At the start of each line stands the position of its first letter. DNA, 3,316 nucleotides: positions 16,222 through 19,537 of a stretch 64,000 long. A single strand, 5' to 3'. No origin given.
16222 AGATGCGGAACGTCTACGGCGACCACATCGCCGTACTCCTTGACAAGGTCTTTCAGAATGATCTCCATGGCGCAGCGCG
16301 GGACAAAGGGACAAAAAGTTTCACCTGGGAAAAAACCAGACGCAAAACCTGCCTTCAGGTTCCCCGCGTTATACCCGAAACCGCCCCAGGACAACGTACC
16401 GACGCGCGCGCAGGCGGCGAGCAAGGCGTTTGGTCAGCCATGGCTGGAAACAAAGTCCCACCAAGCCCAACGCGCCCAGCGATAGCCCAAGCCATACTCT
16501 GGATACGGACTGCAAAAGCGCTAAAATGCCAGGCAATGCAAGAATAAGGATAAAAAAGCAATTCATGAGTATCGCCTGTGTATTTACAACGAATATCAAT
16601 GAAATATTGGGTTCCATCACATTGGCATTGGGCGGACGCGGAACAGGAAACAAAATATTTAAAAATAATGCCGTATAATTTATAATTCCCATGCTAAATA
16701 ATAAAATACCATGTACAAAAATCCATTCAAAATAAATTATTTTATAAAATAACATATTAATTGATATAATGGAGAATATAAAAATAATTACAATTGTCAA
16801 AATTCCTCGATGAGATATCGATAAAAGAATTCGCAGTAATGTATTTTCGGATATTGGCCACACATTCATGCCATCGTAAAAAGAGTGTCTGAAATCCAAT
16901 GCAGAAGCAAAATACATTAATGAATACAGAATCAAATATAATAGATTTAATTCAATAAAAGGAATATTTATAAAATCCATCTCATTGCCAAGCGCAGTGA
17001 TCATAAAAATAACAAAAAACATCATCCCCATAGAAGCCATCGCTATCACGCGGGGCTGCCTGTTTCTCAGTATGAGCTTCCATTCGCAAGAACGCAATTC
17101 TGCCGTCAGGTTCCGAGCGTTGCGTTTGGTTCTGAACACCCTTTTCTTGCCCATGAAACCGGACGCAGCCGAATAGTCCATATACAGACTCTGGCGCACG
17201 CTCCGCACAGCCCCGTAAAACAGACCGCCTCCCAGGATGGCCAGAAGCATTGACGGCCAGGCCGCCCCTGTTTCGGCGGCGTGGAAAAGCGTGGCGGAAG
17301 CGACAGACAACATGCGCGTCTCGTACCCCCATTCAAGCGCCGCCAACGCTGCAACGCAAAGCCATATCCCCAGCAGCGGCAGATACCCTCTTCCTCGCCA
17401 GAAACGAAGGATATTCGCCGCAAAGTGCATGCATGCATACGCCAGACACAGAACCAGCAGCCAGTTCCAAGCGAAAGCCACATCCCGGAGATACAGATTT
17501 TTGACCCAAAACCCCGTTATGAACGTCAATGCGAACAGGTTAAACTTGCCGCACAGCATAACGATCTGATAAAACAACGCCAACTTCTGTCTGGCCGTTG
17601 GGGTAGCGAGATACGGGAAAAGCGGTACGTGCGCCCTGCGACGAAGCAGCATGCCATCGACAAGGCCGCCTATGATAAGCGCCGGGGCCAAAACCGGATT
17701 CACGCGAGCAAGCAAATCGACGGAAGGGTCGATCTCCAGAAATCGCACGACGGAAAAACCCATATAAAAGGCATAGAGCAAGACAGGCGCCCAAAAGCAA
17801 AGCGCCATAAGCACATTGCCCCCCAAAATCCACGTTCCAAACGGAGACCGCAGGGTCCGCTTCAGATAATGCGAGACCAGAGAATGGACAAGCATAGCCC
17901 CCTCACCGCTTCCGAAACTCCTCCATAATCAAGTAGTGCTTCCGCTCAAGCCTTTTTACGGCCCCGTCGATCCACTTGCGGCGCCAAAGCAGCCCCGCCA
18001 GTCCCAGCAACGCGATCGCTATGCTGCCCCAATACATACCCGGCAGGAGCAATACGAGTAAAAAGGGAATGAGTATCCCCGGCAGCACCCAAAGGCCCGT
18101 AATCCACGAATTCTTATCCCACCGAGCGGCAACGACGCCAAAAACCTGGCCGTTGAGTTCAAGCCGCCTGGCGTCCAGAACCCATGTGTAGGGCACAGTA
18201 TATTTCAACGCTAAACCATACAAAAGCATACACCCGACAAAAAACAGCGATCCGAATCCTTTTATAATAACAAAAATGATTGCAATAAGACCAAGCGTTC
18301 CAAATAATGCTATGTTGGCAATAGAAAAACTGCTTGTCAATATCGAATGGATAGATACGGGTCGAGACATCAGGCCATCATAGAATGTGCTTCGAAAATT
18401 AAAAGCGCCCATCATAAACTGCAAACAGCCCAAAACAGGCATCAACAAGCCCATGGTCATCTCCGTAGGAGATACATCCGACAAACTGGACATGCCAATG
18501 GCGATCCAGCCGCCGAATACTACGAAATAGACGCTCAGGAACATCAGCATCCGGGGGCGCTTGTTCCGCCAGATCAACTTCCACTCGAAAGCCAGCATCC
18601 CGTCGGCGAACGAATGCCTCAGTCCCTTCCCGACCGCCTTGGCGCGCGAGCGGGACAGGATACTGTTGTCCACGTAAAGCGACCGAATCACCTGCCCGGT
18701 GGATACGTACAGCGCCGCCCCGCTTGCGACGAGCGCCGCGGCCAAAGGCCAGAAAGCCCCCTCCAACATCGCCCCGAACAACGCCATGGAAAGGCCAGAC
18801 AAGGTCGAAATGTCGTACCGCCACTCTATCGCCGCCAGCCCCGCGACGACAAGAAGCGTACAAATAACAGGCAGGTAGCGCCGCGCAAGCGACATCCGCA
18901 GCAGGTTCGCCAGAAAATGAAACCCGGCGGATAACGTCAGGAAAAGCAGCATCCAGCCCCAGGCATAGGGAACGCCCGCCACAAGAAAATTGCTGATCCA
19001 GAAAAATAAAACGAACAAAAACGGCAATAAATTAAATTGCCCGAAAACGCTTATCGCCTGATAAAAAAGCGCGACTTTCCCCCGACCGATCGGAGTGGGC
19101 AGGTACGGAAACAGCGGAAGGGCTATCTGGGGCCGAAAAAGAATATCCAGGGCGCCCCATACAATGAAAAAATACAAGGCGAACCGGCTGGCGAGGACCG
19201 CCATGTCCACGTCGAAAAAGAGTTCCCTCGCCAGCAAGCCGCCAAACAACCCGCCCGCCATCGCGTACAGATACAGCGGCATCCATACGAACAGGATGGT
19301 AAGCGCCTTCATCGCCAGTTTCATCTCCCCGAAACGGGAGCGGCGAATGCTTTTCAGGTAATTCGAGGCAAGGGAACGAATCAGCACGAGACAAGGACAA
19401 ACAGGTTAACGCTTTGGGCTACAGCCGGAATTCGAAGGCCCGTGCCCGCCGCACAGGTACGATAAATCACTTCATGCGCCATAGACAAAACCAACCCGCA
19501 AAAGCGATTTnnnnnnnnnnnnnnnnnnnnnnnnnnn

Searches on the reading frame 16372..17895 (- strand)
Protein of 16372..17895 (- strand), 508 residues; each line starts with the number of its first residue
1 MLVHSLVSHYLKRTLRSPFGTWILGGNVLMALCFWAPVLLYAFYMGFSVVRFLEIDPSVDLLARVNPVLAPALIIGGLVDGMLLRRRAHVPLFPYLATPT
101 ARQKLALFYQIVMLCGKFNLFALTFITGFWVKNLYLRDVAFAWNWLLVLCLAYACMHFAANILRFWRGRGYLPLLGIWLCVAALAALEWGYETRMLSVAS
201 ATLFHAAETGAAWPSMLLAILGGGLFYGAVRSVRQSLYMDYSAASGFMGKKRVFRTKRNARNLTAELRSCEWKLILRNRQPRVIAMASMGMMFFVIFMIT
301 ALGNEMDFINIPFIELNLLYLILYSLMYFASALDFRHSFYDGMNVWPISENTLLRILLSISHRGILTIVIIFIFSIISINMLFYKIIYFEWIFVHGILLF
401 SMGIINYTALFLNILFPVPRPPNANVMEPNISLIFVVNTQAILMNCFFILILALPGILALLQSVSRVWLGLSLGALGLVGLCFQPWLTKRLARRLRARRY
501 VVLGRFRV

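Call 59: search_protein_families(library=pfam, proteins=[window:16372-17895:-], max_evalue=0.001)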
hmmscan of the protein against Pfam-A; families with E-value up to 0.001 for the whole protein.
window:16372-17895:- (508 aa): 1 family
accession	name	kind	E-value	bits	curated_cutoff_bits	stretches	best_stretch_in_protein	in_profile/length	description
PF18940.5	DUF5687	-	4.6e-16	59.6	33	1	12-507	3-482/484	Family of unknown function (DUF5687)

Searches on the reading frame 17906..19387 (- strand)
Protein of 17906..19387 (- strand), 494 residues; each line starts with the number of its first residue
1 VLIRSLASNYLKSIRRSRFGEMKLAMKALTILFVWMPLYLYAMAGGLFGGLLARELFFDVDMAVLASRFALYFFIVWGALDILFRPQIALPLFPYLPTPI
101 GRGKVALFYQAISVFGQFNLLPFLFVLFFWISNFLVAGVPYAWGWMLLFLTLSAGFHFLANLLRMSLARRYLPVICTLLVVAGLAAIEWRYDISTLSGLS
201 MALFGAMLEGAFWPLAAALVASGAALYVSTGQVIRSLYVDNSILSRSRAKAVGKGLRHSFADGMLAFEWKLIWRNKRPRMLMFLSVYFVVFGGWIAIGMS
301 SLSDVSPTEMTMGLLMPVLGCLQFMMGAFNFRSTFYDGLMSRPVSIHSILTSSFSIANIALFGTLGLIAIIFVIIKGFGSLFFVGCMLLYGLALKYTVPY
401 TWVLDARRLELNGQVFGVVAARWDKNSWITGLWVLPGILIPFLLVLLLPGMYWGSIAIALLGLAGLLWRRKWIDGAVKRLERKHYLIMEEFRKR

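Call 59: search_protein_families(library=pfam, proteins=[window:17906-19387:-], max_evalue=0.001)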
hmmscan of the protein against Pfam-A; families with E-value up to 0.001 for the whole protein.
window:17906-19387:- (494 aa): 1 family
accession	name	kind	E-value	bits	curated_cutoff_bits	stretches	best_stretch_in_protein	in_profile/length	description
PF18940.5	DUF5687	-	3.1e-39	136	33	1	11-493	2-483/484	Family of unknown function (DUF5687)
